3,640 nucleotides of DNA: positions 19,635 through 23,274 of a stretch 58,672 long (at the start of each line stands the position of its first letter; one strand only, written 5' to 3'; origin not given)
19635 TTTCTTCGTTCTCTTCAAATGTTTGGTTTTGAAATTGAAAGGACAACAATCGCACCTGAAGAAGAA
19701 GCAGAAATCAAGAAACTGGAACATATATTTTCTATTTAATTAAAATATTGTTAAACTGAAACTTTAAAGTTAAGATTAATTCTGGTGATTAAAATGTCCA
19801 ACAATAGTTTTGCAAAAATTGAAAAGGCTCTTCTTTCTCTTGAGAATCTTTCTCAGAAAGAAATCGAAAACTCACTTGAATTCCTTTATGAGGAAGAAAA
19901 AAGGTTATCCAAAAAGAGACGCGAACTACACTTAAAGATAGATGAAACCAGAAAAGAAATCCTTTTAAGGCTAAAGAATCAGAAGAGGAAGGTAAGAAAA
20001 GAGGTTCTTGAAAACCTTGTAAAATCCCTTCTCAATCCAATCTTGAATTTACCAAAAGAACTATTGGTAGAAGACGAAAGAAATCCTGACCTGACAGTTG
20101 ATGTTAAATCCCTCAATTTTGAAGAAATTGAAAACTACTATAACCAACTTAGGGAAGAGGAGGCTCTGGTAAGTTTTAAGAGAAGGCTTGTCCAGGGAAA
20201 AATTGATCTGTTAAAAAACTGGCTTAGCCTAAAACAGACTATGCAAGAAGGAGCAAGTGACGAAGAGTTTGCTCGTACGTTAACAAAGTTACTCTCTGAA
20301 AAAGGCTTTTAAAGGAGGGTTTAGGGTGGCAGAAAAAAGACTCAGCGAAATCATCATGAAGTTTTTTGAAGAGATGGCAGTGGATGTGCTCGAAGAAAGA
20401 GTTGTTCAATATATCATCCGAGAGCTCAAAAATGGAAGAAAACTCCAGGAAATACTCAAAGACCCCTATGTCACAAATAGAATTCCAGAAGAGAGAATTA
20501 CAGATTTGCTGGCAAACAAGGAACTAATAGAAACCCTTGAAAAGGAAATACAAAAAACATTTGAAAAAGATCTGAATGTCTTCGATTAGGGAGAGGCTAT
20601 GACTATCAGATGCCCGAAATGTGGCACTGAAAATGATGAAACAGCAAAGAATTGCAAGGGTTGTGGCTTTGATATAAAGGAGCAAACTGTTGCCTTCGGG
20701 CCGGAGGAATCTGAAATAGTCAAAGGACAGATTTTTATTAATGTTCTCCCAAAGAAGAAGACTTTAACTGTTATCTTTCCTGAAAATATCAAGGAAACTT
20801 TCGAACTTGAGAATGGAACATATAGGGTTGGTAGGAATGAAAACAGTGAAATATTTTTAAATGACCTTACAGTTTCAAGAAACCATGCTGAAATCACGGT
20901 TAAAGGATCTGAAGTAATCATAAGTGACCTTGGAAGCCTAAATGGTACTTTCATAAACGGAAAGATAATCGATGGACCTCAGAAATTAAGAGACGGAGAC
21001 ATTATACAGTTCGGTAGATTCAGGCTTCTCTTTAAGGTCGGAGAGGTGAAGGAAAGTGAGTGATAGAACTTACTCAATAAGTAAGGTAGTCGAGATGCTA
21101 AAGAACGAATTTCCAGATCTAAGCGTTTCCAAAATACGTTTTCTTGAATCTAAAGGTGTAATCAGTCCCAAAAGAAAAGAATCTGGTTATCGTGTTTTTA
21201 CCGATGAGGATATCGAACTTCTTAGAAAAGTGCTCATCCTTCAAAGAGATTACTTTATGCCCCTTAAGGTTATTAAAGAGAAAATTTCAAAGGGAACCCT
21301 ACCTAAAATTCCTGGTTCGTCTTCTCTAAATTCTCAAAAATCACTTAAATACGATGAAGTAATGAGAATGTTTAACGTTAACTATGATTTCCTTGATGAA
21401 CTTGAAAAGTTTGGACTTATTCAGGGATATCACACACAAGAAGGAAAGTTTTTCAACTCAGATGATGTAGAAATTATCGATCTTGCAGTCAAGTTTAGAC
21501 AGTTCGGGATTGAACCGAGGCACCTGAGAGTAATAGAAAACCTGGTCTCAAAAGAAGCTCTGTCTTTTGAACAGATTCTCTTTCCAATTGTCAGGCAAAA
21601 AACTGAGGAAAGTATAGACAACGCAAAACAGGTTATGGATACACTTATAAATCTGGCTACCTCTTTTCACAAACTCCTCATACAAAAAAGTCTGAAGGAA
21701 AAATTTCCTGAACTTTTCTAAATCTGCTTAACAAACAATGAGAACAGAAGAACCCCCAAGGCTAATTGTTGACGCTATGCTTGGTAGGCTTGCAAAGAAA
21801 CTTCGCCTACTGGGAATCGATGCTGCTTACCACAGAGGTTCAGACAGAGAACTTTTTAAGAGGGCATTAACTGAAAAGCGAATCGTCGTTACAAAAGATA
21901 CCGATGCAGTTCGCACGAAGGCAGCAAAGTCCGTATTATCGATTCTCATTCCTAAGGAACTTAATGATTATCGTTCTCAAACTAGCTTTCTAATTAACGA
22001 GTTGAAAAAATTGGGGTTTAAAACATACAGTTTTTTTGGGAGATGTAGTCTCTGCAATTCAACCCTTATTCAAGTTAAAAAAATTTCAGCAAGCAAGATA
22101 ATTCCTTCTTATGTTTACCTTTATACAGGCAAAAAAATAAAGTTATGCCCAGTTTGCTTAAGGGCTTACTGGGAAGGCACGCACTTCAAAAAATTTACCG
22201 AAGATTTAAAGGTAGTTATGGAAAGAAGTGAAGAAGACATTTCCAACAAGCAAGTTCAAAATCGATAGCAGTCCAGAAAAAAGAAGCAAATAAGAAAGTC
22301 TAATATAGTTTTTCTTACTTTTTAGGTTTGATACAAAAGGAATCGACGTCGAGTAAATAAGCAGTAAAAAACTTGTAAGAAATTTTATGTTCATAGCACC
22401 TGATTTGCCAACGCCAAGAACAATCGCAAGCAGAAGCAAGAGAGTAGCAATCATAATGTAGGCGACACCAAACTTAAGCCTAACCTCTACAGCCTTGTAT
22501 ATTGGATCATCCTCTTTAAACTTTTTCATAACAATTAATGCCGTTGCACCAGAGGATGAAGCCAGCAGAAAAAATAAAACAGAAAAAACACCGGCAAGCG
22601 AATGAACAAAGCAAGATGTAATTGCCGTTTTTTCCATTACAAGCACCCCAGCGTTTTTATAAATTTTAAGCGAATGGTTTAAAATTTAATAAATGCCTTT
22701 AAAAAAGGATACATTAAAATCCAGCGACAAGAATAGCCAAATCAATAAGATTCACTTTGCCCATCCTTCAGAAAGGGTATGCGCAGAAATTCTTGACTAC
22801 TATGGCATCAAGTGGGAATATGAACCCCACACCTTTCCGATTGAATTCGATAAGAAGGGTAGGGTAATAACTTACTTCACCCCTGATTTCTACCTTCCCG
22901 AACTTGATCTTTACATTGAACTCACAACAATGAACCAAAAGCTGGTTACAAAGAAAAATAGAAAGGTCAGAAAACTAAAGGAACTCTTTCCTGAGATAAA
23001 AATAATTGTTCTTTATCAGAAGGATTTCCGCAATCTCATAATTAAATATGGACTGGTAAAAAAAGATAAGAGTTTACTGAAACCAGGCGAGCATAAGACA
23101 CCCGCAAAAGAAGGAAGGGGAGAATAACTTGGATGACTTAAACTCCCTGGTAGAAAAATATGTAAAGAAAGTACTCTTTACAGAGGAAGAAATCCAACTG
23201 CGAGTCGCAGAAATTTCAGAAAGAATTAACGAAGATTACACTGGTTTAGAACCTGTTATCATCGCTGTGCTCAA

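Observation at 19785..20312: Coiled-coil protein with two internally repeated RsiG-type c-di-GMP-binding motifs and no adjacent sigma factor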

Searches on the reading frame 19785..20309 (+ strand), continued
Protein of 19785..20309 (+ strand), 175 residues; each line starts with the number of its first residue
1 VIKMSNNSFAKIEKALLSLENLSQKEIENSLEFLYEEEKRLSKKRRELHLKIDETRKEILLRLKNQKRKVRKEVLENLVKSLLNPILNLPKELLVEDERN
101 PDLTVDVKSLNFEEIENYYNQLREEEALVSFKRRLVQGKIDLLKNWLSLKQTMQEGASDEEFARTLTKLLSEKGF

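Call 87: find_encoding_contigs(protein=P0325, flank=4000, max_places=1)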
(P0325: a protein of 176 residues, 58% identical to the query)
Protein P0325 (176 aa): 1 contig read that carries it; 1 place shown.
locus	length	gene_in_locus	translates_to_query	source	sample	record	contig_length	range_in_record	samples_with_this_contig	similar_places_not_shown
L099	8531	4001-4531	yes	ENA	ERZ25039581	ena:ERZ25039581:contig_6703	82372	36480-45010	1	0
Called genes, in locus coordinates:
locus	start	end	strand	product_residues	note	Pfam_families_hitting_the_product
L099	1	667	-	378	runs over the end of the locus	PF00990:GGDEF, PF13487:HD_5 (faint)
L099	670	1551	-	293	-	-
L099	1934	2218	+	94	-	PF00587:tRNA-synt_2b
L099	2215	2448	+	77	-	-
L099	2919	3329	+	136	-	PF03129:HGTP_anticodon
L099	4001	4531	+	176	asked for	PF22802:RsiG, PF13240:Zn_Ribbon_1 (weak)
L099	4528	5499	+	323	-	PF00498:FHA, PF16697:Yop-YscD_cpl, PF00376:MerR, PF13411:MerR_1 (faint), PF28507:Rv1828_C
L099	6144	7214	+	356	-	-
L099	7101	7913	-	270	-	PF13191:AAA_16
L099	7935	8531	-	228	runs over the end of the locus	PF00211:Guanylate_cyc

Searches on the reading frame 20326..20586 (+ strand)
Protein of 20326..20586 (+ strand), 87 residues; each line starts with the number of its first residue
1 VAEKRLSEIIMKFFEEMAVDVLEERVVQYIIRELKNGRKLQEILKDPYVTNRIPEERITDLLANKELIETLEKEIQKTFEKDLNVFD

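Call 3: search_protein_families(library=pfam, proteins=[window:20326-20586:+], max_evalue=1)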
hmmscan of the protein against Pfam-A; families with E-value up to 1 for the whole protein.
window:20326-20586:+ (87 aa): 5 families
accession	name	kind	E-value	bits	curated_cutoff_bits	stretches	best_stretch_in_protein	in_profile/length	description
PF09921.14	DUF2153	-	0.0073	16.6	23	1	25-65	37-74/123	Uncharacterized protein conserved in archaea (DUF2153)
PF04286.17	DUF445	-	0.069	13.5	33.8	1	3-81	160-242/368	Protein of unknown function (DUF445)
PF04255.20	DUF433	-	0.17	12.2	23.6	0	27-46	21-40/56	Protein of unknown function (DUF433)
PF07994.18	NAD_binding_5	-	0.24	11.3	25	1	19-77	96-156/321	Myo-inositol-1-phosphate synthase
PF02538.19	Hydantoinase_B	-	0.25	10.2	26.8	1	18-81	137-200/519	Hydantoinase B/oxoprolinase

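Call 4: search_protein_families(library=ncbifam, proteins=[window:20326-20586:+], max_evalue=1)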
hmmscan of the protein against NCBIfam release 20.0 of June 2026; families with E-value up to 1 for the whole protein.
window:20326-20586:+ (87 aa): 1 family
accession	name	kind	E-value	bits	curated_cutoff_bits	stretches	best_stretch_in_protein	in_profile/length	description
TIGR00310.1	ZPR1_znf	domain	0.055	12.8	78.3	1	29-76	131-179/192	ZPR1 zinc finger domain-containing protein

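Call 77: search_solved_structures(query=A7, max_evalue=10)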
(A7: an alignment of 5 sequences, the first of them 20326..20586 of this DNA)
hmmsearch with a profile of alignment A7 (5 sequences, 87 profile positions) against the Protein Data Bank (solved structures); distinct sequences matched with E-value up to 10: 4.
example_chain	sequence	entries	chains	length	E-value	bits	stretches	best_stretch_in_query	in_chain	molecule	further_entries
7anz_D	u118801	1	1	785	0.23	14.8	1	7-39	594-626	Spindle pole body component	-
9h9q_D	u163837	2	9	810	0.25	14.7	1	7-39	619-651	Spc98p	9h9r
3ing_A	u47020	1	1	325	0.68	13.3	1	26-55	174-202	Homoserine dehydrogenase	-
5i01_A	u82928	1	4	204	1.1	12.7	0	23-78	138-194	Phosphoheptose isomerase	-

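Call 83: predict_structure(protein=window:20326-20586:+)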
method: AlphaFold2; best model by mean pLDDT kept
length: 87 residues; sequences in the alignment: 1
mean_pLDDT: 84.2   pTM: 0.72
mean pLDDT of the five models: 84.2, 81.7, 81.3, 80.7, 77.8
residues with pLDDT >= 90: 18; 70-90: 61; 50-70: 6; < 50: 2
segments of 3 or more residues with pLDDT < 50: none
pLDDT, mean of each block of 10 residues (from residue 1): 80 83 87 90 91 88 87 85 58
secondary structure, 60 per line:
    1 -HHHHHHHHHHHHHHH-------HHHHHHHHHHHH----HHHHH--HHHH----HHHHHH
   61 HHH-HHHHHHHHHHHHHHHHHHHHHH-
elements in order: H2-16 H24-35 H40-44 H47-50 H55-63 H65-86

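Call 85: fold_search(model_id=the predicted structure, library=pdb)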
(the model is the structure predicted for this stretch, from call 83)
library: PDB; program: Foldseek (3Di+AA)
matches with E <= 10: 22; with E <= 0.001: 0
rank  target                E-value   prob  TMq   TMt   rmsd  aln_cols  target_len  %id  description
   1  5nbg_B                4.7e+00  0.13  0.42  0.36  12.6       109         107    8  Structure of the cytoplasmic domain I of OutF in the D. dadantii type II secretion system (released 2018-03-21)
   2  2vma_A                4.9e+00  0.11  0.41  0.31  10.8        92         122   14  The three-dimensional structure of the cytoplasmic domains of EpsF from the Type 2 Secretion System of Vibrio cholerae (released 2009-02-10)
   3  1re5_A                4.9e+00  0.08  0.35  0.10  12.7        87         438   15  Crystal structure of 3-carboxy-cis,cis-muconate lactonizing enzyme from Pseudomonas putida (released 2004-06-08)
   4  3c1q_A                5.2e+00  0.10  0.40  0.32  13.2        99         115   12  The three-dimensional structure of the cytoplasmic domains of EpsF from the Type 2 Secretion System of Vibrio cholerae (released 2009-02-03)
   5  1re5_D                5.8e+00  0.08  0.35  0.09  12.7        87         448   15  Crystal structure of 3-carboxy-cis,cis-muconate lactonizing enzyme from Pseudomonas putida (released 2004-06-08)
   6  2vma_B                6.2e+00  0.08  0.37  0.30  13.4       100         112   14  The three-dimensional structure of the cytoplasmic domains of EpsF from the Type 2 Secretion System of Vibrio cholerae (released 2009-02-10)
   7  1re5_C                6.2e+00  0.07  0.35  0.10  12.7        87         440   15  Crystal structure of 3-carboxy-cis,cis-muconate lactonizing enzyme from Pseudomonas putida (released 2004-06-08)
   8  2whn_A                6.5e+00  0.04  0.27  0.23  12.7        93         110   10  N-terminal domain from the PilC type IV pilus biogenesis protein (released 2010-05-19)
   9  7rro_F4               6.5e+00  0.03  0.25  0.23  16.1        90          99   13  Structure of the 48-nm repeat doublet microtubule from bovine tracheal cilia (released 2021-10-27)
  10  2vmb_A                6.9e+00  0.09  0.41  0.32  10.8        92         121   14  The three-dimensional structure of the cytoplasmic domains of EpsF from the Type 2 Secretion System of Vibrio cholerae (released 2009-02-10)
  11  2whn_B                6.9e+00  0.04  0.26  0.22  12.9        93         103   13  N-terminal domain from the PilC type IV pilus biogenesis protein (released 2010-05-19)
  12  8to0_BM               6.9e+00  0.02  0.23  0.20  16.5        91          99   16  48-nm repeating structure of doublets from mouse sperm flagella (released 2023-11-01)
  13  2vmb_B                7.3e+00  0.08  0.38  0.31  11.4        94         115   16  The three-dimensional structure of the cytoplasmic domains of EpsF from the Type 2 Secretion System of Vibrio cholerae (released 2009-02-10)
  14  9qxu_J                7.3e+00  0.03  0.26  0.09  13.2        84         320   14  JetABC DNA loaded state monomer (open) (released 2025-10-01)
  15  5nbg_A                7.7e+00  0.09  0.43  0.36  11.3       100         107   11  Structure of the cytoplasmic domain I of OutF in the D. dadantii type II secretion system (released 2018-03-21)
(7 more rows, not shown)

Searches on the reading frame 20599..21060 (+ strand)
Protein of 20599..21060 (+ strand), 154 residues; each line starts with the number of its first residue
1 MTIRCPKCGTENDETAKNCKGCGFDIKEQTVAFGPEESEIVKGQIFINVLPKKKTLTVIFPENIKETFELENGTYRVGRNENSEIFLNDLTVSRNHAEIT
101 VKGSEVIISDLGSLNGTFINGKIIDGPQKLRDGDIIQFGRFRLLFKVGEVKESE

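Call 3: search_protein_families(library=pfam, proteins=[window:20599-21060:+], max_evalue=1)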
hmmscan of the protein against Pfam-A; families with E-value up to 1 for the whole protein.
window:20599-21060:+ (154 aa): 12 families
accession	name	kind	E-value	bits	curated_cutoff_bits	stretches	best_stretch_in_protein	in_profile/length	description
PF00498.31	FHA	-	1.7e-21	76.8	20.7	1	75-139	1-67/67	FHA domain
PF16697.10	Yop-YscD_cpl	-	1.4e-16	60.9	33.2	1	66-146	10-91/94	Inner membrane component of T3SS, cytoplasmic domain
PF13248.11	Zn_ribbon_3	-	4.1e-05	23.3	27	1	2-24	2-24/26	zinc-ribbon domain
PF13240.11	Zn_Ribbon_1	-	6.2e-05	23.1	25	1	5-25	2-22/23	zinc-ribbon domain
PF12773.13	DZR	-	0.00026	21.5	27.3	1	5-23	27-45/45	Double zinc ribbon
PF18221.6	MU2_FHA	-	0.00062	20.2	29.2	1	67-107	9-50/94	Mutator 2 Fork head associated domain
PF24463.1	DUF7577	-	0.00067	19.7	28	1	2-22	2-22/27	Domain of unknown function (DUF7577)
PF14149.11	YhfH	-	0.046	14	27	1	16-34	13-31/37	YhfH-like protein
PF14952.11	zf-tcix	-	0.082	12.9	31.2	1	4-20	12-28/42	Putative treble-clef, zinc-finger, Zn-binding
PF10122.14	Zn_ribbon_Com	-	0.12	12.3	22.9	1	1-13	23-35/52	Mu-like prophage protein Com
PF06170.17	DUF983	-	0.58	11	22.6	0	15-35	7-27/85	Protein of unknown function (DUF983)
PF24460.1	DUF7575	-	0.88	9.4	28.5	0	2-15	3-16/28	Domain of unknown function (DUF7575)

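Call 4: search_protein_families(library=ncbifam, proteins=[window:20599-21060:+], max_evalue=1)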
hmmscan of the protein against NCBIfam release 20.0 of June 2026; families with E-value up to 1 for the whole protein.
window:20599-21060:+ (154 aa): 14 families
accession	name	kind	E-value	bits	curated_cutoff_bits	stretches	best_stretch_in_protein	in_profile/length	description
NF041660.2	oxygluDhInhib_OdhI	equivalog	2.1e-21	76.1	200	1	50-146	32-128/130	oxoglutarate dehydrogenase inhibitor Odhl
NF049868.1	FhaB_Rv0019c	equivalog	1.1e-15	58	125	1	53-140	66-153/158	FHA domain-containing protein FhaB/FipA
NF052573.1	HisKinEspAMyxo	equivalog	2.4e-11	42.4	1400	1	59-142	32-115/755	serine histidine kinase EspA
NF033760.1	gliding_GltG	equivalog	1.4e-09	37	650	1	55-143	6-94/650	adventurous gliding motility protein GltG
TIGR03354.1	VI_FHA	hypoth_equivalog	1.7e-08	34.7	120.25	1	62-147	13-103/420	type VI secretion system-associated FHA domain protein TagH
NF052403.1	ESX1TransRegEspM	equivalog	8.3e-05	21.6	550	1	52-140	8-94/367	ESX-1 type VII secretion system transcriptional regulator EspM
NF041910.1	HVO_0416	equivalog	0.0046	16.8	80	1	4-24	36-56/58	HVO_0416 family zinc finger protein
NF003214.0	PRK04179.1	equivalog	0.0099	15.7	71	1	3-25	18-41/62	50S ribosomal protein L37e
TIGR02500.1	type_III_yscD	equivalog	0.011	14.7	86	1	68-109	15-56/413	type III secretion system inner membrane ring subunit SctD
NF053632.1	heli_RadD_YejH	equivalog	0.015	13.6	720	1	4-24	431-451/573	DNA repair helicase RadD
NF003161.0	PRK04136.1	equivalog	0.029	13.9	54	1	5-24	17-36/49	50S ribosomal protein L40e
NF011149.0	PRK14559.1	equivalog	0.053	12.2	374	1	3-32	2-31/642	serine/threonine phosphatase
NF049953.1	ribbon_DG_selen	exception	0.073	13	130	1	5-24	150-169/172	zinc ribbon-containing (seleno)protein DG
NF053815.1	teico_TcaA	equivalog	0.13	11.1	550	1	4-30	3-29/463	membrane-associated protein TcaA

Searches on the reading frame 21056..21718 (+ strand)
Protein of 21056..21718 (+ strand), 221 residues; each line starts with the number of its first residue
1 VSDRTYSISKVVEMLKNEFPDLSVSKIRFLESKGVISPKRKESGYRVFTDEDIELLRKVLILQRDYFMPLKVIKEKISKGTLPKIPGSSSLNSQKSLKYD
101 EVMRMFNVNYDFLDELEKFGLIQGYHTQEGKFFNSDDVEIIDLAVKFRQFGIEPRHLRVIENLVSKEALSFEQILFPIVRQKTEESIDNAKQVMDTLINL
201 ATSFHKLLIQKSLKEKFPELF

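Call 3: search_protein_families(library=pfam, proteins=[window:21056-21718:+], max_evalue=1)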
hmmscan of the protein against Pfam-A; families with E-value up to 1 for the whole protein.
window:21056-21718:+ (221 aa): 6 families
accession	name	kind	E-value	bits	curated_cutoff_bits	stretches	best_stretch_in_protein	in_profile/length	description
PF13411.12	MerR_1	-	4.4e-15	56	21.6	2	6-77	1-66/69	MerR HTH family regulatory protein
PF13591.12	MerR_2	-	2.7e-09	37.1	29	2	98-166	2-71/84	MerR HTH family regulatory protein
PF00376.29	MerR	-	4.6e-07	30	28.2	1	21-48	10-38/38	MerR family regulatory protein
PF21796.3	Cac1_C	-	0.0013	19.2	24.3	1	4-28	11-35/55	Chromatin assembly factor 1 subunit Cac1, C-terminal domain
PF04695.18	Pex14_N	-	0.071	13.2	23.2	1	25-35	25-35/46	Pex14 N-terminal domain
PF02845.22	CUE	-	0.1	12.7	21.1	0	11-29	4-22/42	CUE domain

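Call 4: search_protein_families(library=ncbifam, proteins=[window:21056-21718:+], max_evalue=1)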
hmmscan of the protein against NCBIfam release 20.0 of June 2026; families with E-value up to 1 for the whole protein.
window:21056-21718:+ (221 aa): 15 families
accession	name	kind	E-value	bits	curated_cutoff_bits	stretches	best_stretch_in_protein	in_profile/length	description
NF050798.1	TF_FtsR_Actino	equivalog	3.6e-55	187.5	150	1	7-213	2-222/223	transcriptional regulator FtsR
TIGR02044.1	CueR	equivalog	1.1e-06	28.7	147.4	1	21-59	11-50/127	Cu(I)-responsive transcriptional regulator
NF047375.1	HeatShock_HspR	equivalog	1.8e-06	27.9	105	1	21-75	14-68/92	heat shock protein transcriptional repressor HspR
NF041849.1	trans_regNmlR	equivalog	3.8e-06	26.9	175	1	20-61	10-52/117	stress response transcriptional regulator NmlR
TIGR02043.1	ZntR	equivalog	4.7e-06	26.8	167.95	1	21-75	12-66/131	Zn(2+)-responsive transcriptional regulator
NF007069.0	PRK09514.1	equivalog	5.3e-06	26.5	143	1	21-75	12-66/141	Zn(2+)-responsive transcriptional regulator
TIGR02047.1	CadR-PbrR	equivalog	0.0001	22.3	151.45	1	21-59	11-50/127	Cd(II)/Pb(II)-responsive transcriptional regulator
NF053740.1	TransRegTnrAGPos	equivalog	0.00017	21.7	140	1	3-59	4-61/108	hypothetical protein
NF047377.1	heat_HspR_dupli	exception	0.00022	20.8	300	1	18-66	13-61/214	heat shock protein transcriptional repressor HspR, fused homodimer type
NF007590.0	PRK10227.1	equivalog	0.0025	17.9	244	1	22-56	12-47/135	Cu(I)-responsive transcriptional regulator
TIGR02051.1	MerR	equivalog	0.0049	17.1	150.85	1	22-63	11-53/124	mercury resistance transcriptional regulator MerR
TIGR01950.1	SoxR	equivalog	0.017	14.9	116.9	1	23-84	14-72/142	redox-sensitive transcriptional activator SoxR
NF052513.1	TransRegCarH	equivalog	0.034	13.4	400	1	21-84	17-81/274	HTH-type transcriptional repressor CarH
NF011617.0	PRK15043.1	equivalog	0.046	13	417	1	31-59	25-53/243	HTH-type transcriptional regulator MlrA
NF007617.0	PRK10265.1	equivalog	0.14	12.1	138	0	107-149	18-61/101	chaperone modulator CbpM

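Call 29: find_related_loci(query=A2, collection=genome_contigs, flank=10000)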
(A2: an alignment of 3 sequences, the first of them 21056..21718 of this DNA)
Query A2 (221 aa) in genome_contigs; peptide patterns used: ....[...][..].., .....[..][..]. (x = any residue, [..] = any of these).
274 stretches matched a pattern, but none encodes a relative of the query by tblastn (E <= 1e-3).

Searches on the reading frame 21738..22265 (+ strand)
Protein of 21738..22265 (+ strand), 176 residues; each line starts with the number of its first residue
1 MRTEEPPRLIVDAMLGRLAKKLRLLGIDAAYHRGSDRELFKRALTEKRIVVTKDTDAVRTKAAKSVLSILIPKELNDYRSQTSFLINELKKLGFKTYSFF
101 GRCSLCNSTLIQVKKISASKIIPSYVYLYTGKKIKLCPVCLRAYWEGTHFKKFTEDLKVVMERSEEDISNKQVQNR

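Call 3: search_protein_families(library=pfam, proteins=[window:21738-22265:+], max_evalue=1)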
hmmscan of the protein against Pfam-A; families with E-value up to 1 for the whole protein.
window:21738-22265:+ (176 aa): 5 families
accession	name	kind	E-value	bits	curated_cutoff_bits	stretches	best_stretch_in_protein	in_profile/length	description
PF01927.22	Mut7-C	-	1.2e-31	110.2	23.3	1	7-155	1-144/146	Mut7-C RNAse domain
PF18480.7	DUF5615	-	0.00063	20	23.8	1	17-60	12-61/110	Domain of unknown function (DUF5615)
PF10621.14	FpoO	-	0.037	14.7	25.2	1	98-147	58-104/110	F420H2 dehydrogenase subunit FpoO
PF05077.17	DUF678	-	0.04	14.5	24.1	1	103-123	28-48/74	Protein of unknown function (DUF678)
PF23475.1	zf-Tbcl_FmdE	-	0.23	11.4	23.2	0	132-144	5-17/35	FmdE treble clef zinc finger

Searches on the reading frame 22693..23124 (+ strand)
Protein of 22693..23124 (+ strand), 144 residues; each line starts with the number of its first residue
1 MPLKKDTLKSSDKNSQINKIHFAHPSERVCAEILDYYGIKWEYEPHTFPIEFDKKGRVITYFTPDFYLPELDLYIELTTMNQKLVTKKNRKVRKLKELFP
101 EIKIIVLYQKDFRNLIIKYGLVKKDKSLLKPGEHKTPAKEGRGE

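Call 3: search_protein_families(library=pfam, proteins=[window:22693-23124:+], max_evalue=1)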
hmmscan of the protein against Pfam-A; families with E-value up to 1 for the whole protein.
window:22693-23124:+ (144 aa): 1 family
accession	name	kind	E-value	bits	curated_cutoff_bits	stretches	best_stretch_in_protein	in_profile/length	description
PF23763.2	Beta-barrel_GLAA-B_I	-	0.039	14.6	28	1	34-89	33-75/95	GLAA-B beta-barrel domain I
